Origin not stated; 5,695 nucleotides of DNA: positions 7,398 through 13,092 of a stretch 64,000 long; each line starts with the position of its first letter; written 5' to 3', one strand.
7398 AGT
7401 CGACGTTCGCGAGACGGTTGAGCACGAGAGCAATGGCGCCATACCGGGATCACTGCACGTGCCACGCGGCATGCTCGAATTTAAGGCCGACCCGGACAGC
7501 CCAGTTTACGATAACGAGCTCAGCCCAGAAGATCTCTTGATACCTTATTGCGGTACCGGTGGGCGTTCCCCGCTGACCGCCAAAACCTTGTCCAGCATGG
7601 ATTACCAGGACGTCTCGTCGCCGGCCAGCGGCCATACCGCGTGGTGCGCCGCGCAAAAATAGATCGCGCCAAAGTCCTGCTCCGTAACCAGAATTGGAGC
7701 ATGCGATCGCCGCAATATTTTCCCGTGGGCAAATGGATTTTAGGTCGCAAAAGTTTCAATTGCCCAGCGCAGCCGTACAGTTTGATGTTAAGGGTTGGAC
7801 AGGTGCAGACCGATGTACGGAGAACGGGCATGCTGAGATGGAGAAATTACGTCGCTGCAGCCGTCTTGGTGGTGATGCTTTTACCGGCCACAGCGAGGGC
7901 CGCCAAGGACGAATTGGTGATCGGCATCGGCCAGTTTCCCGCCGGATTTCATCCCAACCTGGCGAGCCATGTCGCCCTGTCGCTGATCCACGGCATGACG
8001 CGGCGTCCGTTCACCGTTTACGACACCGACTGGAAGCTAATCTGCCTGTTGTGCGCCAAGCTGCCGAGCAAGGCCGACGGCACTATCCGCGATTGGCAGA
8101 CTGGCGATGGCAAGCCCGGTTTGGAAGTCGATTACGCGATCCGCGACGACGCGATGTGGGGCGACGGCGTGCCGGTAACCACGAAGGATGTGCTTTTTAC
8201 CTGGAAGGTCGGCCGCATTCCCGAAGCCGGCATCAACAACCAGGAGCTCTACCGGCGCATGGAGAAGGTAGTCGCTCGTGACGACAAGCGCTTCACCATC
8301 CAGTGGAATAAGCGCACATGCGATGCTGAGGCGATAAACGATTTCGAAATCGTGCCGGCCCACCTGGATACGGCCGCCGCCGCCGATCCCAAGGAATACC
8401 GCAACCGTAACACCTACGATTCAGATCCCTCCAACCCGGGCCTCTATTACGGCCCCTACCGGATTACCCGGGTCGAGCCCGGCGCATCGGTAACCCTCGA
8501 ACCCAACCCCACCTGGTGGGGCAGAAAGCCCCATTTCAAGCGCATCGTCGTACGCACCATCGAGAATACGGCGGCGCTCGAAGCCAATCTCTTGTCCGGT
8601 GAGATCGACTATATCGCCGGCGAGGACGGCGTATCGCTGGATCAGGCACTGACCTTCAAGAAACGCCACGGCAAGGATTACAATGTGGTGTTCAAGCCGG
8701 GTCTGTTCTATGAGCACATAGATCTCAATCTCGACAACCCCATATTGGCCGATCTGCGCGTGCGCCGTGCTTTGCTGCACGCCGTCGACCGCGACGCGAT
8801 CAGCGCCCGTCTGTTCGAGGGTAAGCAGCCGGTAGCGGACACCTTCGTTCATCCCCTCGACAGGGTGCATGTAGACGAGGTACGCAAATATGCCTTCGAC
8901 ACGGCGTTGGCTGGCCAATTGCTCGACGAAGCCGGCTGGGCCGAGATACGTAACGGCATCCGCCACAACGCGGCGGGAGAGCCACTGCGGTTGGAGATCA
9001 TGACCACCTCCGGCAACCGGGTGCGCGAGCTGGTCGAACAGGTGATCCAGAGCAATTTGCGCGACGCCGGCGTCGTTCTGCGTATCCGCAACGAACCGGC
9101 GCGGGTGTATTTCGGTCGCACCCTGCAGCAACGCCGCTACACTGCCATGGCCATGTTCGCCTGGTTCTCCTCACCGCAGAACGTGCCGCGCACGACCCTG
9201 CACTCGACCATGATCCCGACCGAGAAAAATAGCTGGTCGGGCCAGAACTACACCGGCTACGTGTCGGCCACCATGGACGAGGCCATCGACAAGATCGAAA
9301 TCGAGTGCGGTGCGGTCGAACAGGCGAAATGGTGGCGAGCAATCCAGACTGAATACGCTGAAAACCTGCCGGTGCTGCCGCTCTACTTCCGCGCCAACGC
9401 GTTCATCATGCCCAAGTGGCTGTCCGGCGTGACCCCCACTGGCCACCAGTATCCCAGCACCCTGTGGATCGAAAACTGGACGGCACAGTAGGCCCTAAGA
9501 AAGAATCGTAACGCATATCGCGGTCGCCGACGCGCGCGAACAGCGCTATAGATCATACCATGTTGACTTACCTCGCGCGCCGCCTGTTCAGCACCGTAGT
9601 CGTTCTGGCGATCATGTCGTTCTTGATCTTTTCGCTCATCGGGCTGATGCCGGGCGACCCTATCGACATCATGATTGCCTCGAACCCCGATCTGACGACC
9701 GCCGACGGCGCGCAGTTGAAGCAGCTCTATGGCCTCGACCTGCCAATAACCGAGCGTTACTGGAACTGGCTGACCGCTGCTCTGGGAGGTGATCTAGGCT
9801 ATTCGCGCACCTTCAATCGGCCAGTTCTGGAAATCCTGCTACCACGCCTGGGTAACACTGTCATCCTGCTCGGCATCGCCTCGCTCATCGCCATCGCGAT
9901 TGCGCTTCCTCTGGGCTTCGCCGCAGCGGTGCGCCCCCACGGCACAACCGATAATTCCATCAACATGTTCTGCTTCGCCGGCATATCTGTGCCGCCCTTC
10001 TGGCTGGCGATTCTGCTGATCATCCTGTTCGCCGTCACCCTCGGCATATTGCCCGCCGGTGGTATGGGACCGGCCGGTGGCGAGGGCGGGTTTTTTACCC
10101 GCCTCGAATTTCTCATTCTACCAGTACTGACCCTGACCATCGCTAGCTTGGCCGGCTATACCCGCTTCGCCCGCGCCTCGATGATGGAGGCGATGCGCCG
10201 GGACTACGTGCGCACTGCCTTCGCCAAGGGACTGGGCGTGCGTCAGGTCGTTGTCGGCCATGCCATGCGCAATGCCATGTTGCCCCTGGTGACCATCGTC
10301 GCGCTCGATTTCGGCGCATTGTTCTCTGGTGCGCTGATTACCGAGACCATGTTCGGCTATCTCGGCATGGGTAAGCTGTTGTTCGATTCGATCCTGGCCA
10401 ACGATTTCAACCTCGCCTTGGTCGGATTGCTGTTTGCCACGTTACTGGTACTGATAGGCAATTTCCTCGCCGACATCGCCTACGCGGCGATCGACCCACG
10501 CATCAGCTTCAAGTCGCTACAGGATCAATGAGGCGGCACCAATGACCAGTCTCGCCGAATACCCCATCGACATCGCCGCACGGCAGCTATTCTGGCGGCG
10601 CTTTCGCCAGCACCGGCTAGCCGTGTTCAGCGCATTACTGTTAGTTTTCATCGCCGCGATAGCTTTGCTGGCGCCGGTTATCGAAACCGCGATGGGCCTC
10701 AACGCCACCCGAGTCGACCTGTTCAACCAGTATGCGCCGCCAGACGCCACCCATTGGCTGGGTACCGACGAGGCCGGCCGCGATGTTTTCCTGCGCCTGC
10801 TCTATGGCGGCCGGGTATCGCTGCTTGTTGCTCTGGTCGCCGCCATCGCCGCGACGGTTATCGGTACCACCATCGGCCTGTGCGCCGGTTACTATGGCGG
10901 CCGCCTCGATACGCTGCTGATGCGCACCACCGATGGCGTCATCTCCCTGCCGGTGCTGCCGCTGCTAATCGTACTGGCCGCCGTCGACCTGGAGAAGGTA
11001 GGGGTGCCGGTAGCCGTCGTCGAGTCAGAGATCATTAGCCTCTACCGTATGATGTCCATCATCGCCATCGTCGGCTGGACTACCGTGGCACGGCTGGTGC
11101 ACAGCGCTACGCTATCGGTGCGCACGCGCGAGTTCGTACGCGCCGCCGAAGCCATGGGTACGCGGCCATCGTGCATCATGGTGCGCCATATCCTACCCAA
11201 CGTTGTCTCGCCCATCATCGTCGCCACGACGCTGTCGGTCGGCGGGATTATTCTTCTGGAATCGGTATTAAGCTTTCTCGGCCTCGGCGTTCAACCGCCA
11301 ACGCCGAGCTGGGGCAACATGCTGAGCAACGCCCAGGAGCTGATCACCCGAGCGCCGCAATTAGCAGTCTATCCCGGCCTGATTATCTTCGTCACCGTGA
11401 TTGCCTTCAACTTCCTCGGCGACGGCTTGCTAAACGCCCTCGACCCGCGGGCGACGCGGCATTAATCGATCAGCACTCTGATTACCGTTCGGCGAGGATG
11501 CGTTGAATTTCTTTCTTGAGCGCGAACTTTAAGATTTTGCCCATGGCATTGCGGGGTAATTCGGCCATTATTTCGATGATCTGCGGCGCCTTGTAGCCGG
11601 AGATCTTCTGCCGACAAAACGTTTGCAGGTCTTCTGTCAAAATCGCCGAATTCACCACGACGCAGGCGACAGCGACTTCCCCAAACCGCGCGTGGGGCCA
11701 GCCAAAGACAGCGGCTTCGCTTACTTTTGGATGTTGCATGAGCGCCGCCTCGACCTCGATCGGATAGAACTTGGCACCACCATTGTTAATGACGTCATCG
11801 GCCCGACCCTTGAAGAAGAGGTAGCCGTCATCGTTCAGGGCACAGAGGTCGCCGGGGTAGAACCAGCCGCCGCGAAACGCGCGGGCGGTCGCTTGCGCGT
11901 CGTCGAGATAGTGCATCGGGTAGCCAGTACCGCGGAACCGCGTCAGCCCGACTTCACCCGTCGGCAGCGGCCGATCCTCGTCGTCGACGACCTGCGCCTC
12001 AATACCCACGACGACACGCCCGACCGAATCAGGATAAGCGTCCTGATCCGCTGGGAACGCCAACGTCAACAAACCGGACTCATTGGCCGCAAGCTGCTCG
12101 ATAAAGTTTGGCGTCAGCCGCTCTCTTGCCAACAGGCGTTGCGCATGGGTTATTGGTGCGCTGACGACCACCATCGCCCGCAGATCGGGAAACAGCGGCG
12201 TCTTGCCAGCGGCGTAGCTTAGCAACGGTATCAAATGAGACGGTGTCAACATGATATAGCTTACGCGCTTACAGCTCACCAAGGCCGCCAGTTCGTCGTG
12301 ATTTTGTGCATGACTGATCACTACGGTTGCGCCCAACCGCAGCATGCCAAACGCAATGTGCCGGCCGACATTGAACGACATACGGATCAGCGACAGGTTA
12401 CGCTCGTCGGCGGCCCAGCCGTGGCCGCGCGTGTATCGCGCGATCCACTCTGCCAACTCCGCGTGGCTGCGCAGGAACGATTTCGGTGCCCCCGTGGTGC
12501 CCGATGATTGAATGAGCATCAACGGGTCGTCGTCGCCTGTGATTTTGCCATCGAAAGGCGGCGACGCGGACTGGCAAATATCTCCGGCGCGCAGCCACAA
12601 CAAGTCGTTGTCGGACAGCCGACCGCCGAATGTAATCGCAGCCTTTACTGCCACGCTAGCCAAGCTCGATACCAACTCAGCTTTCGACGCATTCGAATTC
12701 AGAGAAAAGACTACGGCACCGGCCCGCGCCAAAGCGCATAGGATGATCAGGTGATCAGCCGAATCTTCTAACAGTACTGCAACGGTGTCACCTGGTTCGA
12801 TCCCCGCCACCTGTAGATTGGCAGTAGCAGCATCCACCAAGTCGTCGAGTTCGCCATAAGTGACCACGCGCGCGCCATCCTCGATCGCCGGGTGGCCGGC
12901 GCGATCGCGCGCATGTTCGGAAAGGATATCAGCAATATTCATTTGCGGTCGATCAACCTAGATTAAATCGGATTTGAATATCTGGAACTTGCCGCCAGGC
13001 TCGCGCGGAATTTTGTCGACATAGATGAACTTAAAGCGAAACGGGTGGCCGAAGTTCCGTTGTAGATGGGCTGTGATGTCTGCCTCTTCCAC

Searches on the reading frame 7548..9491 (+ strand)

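Call 49: search_protein_families(library=pfam, max_evalue=0.00001, proteins=[window:7548-9491:+])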
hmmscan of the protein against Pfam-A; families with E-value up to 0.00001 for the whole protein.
window:7548-9491:+ (647 aa): 1 family
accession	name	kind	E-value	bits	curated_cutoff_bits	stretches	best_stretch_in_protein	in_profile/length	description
PF00496.27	SBP_bac_5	-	1.1e-59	202.8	32.4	1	190-546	15-353/368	Bacterial extracellular solute-binding proteins, family 5 Middle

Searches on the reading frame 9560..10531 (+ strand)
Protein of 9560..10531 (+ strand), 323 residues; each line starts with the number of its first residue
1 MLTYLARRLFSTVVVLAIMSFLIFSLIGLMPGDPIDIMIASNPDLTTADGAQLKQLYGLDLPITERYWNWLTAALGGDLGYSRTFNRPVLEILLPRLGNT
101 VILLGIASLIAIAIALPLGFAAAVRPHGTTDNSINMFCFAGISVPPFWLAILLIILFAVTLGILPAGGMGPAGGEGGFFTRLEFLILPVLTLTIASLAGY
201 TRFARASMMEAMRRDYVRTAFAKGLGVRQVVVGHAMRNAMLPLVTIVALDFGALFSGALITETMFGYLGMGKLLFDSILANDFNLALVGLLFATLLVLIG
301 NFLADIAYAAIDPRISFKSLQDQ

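Call 49: search_protein_families(library=pfam, max_evalue=0.00001, proteins=[window:9560-10531:+])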
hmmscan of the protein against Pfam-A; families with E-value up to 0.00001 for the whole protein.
window:9560-10531:+ (323 aa): 2 families
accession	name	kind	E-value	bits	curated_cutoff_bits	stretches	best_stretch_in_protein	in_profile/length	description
PF00528.27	BPD_transp_1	-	3.9e-39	134.7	26.4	1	115-316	1-183/184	Binding-protein-dependent transport system inner membrane component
PF19300.4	BPD_transp_1_N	-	2.2e-10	41.2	23.8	1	1-77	1-75/114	Binding-prot-dependent transport system membrane comp, N-term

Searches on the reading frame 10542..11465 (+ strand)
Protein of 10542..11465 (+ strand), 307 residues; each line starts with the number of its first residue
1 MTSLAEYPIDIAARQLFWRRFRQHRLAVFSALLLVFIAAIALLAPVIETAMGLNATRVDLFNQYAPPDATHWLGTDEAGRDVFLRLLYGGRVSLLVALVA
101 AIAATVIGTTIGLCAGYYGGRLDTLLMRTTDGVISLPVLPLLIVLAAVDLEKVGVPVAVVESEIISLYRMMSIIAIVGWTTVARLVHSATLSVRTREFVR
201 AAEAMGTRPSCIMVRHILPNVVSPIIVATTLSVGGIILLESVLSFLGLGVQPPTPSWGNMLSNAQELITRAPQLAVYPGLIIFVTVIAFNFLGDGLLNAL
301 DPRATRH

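Call 49: search_protein_families(library=pfam, max_evalue=0.00001, proteins=[window:10542-11465:+])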
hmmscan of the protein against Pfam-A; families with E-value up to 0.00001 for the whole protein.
window:10542-11465:+ (307 aa): 2 families
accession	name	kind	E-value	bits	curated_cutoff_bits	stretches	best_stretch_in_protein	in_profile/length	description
PF00528.27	BPD_transp_1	-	9e-31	107.5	26.4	1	108-305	1-183/184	Binding-protein-dependent transport system inner membrane component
PF12911.12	OppC_N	-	2.4e-10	40.6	23.9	1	15-48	4-39/53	N-terminal TM domain of oligopeptide transport permease C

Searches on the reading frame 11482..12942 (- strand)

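Call 49: search_protein_families(library=pfam, max_evalue=0.00001, proteins=[window:11482-12942:-])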
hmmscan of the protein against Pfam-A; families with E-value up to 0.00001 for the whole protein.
window:11482-12942:- (486 aa): 2 families
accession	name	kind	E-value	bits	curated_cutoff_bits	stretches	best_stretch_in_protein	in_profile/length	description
PF00501.34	AMP-binding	-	7.1e-46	157.2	29.9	1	8-343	2-381/384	AMP-binding enzyme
PF13193.12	AMP-binding_C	-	1.6e-18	67.8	24.5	1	396-469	1-76/76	AMP-binding enzyme C-terminal domain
